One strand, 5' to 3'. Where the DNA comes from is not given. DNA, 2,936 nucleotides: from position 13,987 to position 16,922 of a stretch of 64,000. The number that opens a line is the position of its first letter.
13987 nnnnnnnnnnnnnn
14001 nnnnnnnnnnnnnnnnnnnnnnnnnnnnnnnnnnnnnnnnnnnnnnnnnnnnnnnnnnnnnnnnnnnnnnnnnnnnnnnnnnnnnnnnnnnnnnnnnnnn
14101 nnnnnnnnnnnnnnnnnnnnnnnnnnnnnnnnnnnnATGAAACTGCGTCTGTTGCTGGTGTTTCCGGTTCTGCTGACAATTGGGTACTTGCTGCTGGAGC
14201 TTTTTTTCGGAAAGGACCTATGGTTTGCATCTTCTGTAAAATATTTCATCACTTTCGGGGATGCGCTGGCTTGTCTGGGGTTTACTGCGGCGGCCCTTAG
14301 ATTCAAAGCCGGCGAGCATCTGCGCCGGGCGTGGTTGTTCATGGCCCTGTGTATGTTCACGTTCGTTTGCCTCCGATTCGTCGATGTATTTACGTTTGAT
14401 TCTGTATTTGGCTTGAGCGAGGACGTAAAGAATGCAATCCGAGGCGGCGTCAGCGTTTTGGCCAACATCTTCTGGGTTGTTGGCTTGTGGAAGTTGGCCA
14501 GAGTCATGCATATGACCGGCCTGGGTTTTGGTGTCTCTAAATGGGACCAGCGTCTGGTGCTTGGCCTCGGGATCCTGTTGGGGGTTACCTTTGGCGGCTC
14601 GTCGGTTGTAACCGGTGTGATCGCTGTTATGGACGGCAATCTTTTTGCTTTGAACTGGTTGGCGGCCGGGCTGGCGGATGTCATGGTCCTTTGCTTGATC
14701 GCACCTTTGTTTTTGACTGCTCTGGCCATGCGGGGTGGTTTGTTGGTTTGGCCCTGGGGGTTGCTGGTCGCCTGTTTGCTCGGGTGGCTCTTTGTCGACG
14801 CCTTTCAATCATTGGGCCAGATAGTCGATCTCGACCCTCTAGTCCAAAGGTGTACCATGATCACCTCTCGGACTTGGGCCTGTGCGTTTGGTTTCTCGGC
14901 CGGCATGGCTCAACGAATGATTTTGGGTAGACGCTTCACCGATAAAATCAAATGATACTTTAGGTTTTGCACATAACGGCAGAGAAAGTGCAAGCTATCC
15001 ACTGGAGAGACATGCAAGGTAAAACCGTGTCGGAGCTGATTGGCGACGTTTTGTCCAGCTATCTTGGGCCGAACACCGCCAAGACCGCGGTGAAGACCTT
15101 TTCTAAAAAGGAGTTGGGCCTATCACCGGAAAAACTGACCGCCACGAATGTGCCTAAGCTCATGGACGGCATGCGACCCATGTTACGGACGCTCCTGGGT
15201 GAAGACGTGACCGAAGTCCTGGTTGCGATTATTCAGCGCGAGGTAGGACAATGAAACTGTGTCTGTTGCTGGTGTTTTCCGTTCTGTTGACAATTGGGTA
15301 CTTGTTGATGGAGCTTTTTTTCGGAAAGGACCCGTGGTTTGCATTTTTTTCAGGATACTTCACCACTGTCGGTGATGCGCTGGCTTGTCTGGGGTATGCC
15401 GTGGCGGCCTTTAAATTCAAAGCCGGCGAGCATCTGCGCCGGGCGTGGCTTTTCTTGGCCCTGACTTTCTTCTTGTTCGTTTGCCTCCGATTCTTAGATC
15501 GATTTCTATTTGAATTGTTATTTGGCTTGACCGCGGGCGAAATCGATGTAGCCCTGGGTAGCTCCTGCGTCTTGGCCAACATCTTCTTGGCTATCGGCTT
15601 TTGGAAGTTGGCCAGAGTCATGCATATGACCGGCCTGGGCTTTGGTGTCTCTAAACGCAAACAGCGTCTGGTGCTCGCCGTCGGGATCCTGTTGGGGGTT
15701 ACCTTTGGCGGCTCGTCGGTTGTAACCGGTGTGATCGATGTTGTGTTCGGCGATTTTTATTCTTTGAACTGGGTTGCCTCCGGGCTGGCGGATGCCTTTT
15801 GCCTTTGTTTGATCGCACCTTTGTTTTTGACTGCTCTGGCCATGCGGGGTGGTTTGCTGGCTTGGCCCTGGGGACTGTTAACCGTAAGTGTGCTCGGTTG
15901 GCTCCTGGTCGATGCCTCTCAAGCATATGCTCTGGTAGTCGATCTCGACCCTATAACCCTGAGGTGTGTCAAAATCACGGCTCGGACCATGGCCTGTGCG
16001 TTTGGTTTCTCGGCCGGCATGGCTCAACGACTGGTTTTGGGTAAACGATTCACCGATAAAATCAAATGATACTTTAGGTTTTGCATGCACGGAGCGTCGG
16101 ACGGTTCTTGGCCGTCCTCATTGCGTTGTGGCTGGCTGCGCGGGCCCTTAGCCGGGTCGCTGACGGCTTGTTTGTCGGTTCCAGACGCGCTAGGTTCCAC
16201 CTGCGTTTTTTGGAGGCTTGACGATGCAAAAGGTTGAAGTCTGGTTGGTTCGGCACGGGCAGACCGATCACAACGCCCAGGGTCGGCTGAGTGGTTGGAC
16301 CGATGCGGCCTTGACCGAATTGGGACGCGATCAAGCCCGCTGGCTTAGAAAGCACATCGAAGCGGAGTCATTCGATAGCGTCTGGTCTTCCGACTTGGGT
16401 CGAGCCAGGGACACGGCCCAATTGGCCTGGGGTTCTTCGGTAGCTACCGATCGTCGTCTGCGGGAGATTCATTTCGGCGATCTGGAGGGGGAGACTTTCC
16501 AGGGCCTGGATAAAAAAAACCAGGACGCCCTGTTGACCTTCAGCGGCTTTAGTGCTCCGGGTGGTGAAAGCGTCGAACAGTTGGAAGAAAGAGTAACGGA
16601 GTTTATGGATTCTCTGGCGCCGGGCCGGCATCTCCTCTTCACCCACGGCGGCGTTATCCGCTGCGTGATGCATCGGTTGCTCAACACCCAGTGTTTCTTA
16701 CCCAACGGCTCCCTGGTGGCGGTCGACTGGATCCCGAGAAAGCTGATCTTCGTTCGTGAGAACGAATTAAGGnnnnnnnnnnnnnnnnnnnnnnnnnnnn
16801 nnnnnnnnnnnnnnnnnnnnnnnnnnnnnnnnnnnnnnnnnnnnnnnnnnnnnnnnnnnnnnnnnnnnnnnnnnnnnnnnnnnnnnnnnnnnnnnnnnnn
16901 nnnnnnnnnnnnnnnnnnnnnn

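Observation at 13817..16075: Tandemly duplicated two-gene cassette: invariant 80-aa protein + diverging 8-TM membrane protein, downstream of a thioesterase-ABC exporter operon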

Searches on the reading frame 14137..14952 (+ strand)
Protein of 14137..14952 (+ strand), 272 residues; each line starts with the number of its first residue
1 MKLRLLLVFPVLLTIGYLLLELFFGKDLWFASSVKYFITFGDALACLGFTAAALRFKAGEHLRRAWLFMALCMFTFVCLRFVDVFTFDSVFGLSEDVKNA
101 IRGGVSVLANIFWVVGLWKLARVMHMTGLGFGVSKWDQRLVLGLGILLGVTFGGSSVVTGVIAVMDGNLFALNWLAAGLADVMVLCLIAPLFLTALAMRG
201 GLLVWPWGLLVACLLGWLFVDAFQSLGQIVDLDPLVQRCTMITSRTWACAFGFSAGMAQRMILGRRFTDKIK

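Call 4: search_protein_families(library=pfam, proteins=[window:14137-14952:+], max_evalue=0.1)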
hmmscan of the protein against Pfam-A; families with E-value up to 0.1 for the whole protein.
window:14137-14952:+ (272 aa): 0 families

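Call 5: search_protein_families(library=ncbifam, proteins=[window:14137-14952:+], max_evalue=0.1)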
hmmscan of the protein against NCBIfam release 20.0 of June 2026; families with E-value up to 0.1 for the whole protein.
window:14137-14952:+ (272 aa): 0 families

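Call 7: find_homologous_proteins(query=window:14137-14952:+, max_evalue=0.01)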
Query window:14137-14952:+ (272 aa): 66 proteins with E <= 0.01 among 8000 candidates.
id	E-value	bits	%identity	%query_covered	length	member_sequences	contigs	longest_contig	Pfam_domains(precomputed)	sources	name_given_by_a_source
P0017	7.8e-172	588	100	100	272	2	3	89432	-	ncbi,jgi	jgi:hypothetical protein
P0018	2.6e-114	400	71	100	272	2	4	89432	-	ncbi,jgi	jgi:hypothetical protein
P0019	4.9e-37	146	41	97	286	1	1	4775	-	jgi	jgi:hypothetical protein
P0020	7.6e-33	132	38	97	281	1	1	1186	-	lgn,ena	-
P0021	8.9e-33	132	37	99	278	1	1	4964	-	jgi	jgi:hypothetical protein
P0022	1.9e-32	131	37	97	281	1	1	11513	-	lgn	-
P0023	3.1e-32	130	35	96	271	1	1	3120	-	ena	-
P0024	4.4e-31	127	35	97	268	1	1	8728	-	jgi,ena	-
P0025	4.7e-31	127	35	96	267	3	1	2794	-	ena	-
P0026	6.1e-31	126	39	97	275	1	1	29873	-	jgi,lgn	jgi:hypothetical protein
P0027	2.0e-30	125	34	100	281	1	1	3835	-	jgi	jgi:hypothetical protein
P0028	5.0e-30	123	36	96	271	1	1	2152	-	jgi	-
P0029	7.5e-28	116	37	96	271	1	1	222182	-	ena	-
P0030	2.0e-27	115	36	95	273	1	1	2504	-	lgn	-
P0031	3.3e-27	114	37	82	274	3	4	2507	-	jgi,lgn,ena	jgi:hypothetical protein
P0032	5.0e-27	113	35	97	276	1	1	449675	-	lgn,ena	-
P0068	1.4e-17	82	32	97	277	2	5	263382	-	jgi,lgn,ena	jgi:hypothetical protein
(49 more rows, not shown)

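Call 9: find_encoding_contigs(protein=P0032, flank=8000, max_places=3)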
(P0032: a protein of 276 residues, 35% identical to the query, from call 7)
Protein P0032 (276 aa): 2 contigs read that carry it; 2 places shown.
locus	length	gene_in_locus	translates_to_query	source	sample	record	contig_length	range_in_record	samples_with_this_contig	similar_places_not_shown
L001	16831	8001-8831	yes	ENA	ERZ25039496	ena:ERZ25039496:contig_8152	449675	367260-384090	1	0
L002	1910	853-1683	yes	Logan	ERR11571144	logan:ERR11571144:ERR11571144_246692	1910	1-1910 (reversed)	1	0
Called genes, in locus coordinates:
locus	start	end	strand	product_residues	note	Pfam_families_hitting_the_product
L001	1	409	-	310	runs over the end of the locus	-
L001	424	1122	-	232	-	-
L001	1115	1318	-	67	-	-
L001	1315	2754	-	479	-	PF00069:Pkinase, PF07714:PK_Tyr_Ser-Thr, PF01636:APH (faint)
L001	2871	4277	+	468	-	-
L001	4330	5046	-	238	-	-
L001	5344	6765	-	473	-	-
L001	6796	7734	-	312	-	-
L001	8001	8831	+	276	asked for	-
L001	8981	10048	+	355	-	-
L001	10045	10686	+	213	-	PF07638:Sigma70_ECF (weak), PF04542:Sigma70_r2, PF08281:Sigma70_r4_2, PF12840:HTH_20 (faint)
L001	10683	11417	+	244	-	-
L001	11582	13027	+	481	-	-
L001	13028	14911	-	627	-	PF00884:Sulfatase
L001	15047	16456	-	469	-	-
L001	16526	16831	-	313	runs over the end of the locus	PF25583:WCX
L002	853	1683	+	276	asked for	-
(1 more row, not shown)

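Call 10: find_encoding_contigs(protein=P0029, flank=8000, max_places=3)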
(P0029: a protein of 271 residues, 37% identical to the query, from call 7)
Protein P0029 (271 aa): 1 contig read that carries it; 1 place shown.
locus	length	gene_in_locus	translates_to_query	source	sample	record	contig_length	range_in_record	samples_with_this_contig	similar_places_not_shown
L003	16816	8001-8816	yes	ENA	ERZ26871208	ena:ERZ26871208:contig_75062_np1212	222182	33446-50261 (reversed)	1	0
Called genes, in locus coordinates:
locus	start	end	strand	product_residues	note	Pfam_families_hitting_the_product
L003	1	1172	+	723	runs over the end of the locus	PF12094:DUF3570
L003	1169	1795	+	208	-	-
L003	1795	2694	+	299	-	-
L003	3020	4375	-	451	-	PF00069:Pkinase, PF07714:PK_Tyr_Ser-Thr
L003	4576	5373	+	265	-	-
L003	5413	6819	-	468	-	-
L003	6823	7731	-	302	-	-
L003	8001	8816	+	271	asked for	-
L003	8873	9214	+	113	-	-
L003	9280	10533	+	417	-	-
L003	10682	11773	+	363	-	-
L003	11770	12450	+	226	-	PF07638:Sigma70_ECF (weak), PF04542:Sigma70_r2, PF08281:Sigma70_r4_2, PF04545:Sigma70_r4 (weak), PF12840:HTH_20 (faint)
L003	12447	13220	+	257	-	-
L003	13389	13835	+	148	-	-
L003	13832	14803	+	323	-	-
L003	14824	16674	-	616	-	PF00884:Sulfatase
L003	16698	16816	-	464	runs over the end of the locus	PF12544:LAM_C (weak)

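Call 11: find_encoding_contigs(protein=P0068, flank=8000, max_places=3)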
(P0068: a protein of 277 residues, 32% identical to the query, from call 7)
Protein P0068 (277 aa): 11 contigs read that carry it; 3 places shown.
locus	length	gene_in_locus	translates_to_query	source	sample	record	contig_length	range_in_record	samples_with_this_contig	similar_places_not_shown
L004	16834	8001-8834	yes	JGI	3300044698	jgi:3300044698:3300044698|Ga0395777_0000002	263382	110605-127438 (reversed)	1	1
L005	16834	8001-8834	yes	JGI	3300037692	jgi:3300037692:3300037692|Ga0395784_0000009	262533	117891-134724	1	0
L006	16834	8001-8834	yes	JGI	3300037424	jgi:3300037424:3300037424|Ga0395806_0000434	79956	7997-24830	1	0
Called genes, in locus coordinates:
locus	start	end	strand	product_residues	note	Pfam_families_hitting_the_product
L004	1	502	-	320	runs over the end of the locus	PF02899:Phage_int_SAM_1, PF13495:Phage_int_SAM_4 (faint), PF00589:Phage_integrase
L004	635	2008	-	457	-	PF00890:FAD_binding_2 (weak), PF01134:GIDA, PF01266:DAO (weak), PF13450:NAD_binding_8 (faint)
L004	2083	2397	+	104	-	PF01037:AsnC_trans_reg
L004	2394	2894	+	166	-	PF12867:DinB_2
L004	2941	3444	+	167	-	-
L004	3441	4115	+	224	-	PF13490:zf-HC2 (weak)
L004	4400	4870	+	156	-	-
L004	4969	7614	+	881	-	PF12770:CHAT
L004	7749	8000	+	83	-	-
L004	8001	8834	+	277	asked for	-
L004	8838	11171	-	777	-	PF01751:Toprim, PF01131:Topoisom_bac, PF01396:Zn_ribbon_Top1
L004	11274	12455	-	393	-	PF02481:DNA_processg_A, PF17782:WHD_DprA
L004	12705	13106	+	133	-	PF13432:TPR_16, PF14559:TPR_19, PF00515:TPR_1, PF07719:TPR_2, PF13181:TPR_8 (weak), PF13424:TPR_12 (weak), PF13176:TPR_7 (weak), PF13428:TPR_14 (weak), +3 more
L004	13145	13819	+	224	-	-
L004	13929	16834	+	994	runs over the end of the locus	PF26550:Tricorn_2nd (weak), PF25174:Beta-prop_THOC3 (faint), PF00930:DPPIV_N (faint), PF07676:PD40 (weak), PF26549:Tricorn_N, PF07676:PD40, PF26549:Tricorn_N, PF01103:Omp85 (weak)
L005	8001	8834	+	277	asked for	-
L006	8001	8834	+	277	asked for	-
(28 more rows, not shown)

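Call 31: predict_structure(alignment_id=A2)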
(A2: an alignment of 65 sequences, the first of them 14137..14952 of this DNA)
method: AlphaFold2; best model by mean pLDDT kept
length: 272 residues; sequences in the alignment: 65
mean_pLDDT: 91.7   pTM: 0.89
mean pLDDT of the five models: 91.7, 91.6, 91.4, 91.0, 90.5
residues with pLDDT >= 90: 206; 70-90: 55; 50-70: 6; < 50: 5
segments of 3 or more residues with pLDDT < 50: 270-272
pLDDT, mean of each block of 10 residues (from residue 1): 92 95 93 90 98 97 98 96 75 86 91 98 91 94 95 91 92 90 95 95 96 96 89 91 96 98 69 39
secondary structure, 60 per line:
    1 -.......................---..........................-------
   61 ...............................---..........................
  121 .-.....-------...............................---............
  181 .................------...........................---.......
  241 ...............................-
elements in order: H2-24 H28-53 H61-91 H95-121 H123-127 H135-165 H169-197 H204-230 H234-271

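Call 48: search_protein_families(library=pfam, alignment_id=A2, max_evalue=1)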
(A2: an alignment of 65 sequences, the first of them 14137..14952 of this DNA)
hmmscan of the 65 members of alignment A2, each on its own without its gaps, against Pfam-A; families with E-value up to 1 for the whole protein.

A. member 1, window:14137-14952:+ (272 aa): 0 families

B. families by the number of members that match (of 65 scanned): 19 families
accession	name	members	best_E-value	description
PF04973.17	NMN_transporter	7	0.023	Nicotinamide mononucleotide transporter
PF10993.13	DUF2818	3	0.00094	Protein of unknown function (DUF2818)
PF06946.16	Phage_holin_5_1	2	0.11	Bacteriophage A118-like holin, Hol118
PF25612.1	DUF7940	1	0.0024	Family of unknown function (DUF7940)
PF18920.5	DUF5671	1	0.0051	Domain of unknown function (DUF5671)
PF06963.18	FPN1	1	0.0068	Ferroportin1 (FPN1)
PF19885.4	DUF6358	1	0.018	Family of unknown function (DUF6358)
PF07670.19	Gate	1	0.059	Nucleoside recognition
PF04954.18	SIP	1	0.063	Siderophore-interacting protein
PF01281.25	Ribosomal_L9_N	1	0.07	Ribosomal protein L9, N-terminal domain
PF07758.16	DUF1614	1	0.073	Protein of unknown function (DUF1614)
PF24369.1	DUF7525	1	0.14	Family of unknown function (DUF7525)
PF03707.21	MHYT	1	0.3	Bacterial signalling protein N terminal repeat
PF25767.1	ARM_TBCD_2nd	1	0.42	Tubulin-specific chaperone D-like, ARM repeats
PF19601.4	DUF6106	1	0.53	Family of unknown function (DUF6106)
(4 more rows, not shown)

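Call 113: search_protein_families(library=padloc, proteins=[window:14137-14952:+], max_evalue=0.1)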
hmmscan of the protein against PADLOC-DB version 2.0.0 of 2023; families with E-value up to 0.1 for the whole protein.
window:14137-14952:+ (272 aa): 0 families

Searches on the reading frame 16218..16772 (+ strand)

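Call 4: search_protein_families(library=pfam, proteins=[window:16218-16772:+], max_evalue=0.1)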
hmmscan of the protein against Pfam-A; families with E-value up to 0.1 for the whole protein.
window:16218-16772:+ (185 aa): 1 family
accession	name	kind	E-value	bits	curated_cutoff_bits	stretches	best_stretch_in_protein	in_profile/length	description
PF00300.27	His_Phos_1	-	1.8e-44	152.2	21.7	1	8-171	1-181/194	Histidine phosphatase superfamily (branch 1)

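Call 5: search_protein_families(library=ncbifam, proteins=[window:16218-16772:+], max_evalue=0.1)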
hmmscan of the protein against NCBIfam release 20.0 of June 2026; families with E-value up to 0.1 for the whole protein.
window:16218-16772:+ (185 aa): 21 families
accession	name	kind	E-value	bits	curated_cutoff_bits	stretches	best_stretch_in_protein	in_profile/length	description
TIGR03162.1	ribazole_cobC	equivalog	7e-38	129.8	162.9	1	8-158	1-159/176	alpha-ribazole phosphatase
NF005567.0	PRK07238.1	equivalog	8.9e-25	87.8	326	1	6-135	178-314/378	bifunctional RNase H/acid phosphatase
NF011580.0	PRK15004.1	equivalog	3.6e-23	82.6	250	1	7-156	2-162/203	adenosylcobalamin/alpha-ribazole phosphatase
NF002901.0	PRK03482.1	equivalog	2.4e-21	76.4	261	1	7-156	3-163/215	2,3-diphosphoglycerate-dependent phosphoglycerate mutase GpmB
NF038349.1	dPGM_arch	equivalog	4.1e-19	69.2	225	1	9-156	2-150/194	2,3-diphosphoglycerate-dependent phosphoglycerate mutase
NF009993.0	PRK13462.1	equivalog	4.3e-18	65.7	226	1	1-157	1-161/203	acid phosphatase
TIGR03848.1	MSMEG_4193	subfamily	1e-16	61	203.85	1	8-151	2-160/204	MSMEG_4193 family putative phosphomutase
NF045917.1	PhserinePhPspA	equivalog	1.4e-14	54.3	350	1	6-134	2-137/211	phosphoserine phosphatase PspA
NF002339.0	PRK01295.1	equivalog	3.5e-12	46.2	316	1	9-132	6-142/206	2,3-bisphosphoglycerate-dependent phosphoglycerate mutase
TIGR01258.1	pgm_1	subfamily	4e-12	46.1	81.7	1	8-93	3-96/245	2,3-bisphosphoglycerate-dependent phosphoglycerate mutase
NF009994.0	PRK13463.1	equivalog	1.8e-11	44.2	277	1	5-133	2-137/203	phosphoserine phosphatase 1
NF010713.0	PRK14115.1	equivalog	9.4e-11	41.5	305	1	8-92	4-96/248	2,3-diphosphoglycerate-dependent phosphoglycerate mutase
NF002217.0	PRK01112.1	equivalog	2e-09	37.1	320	1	8-72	4-68/228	2,3-bisphosphoglycerate-dependent phosphoglycerate mutase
NF010718.0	PRK14120.1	equivalog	4.5e-09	36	366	1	5-93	4-100/249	phosphoglyceromutase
NF010714.0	PRK14116.1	equivalog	2.1e-07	30.7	401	1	8-95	4-99/229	2,3-diphosphoglycerate-dependent phosphoglycerate mutase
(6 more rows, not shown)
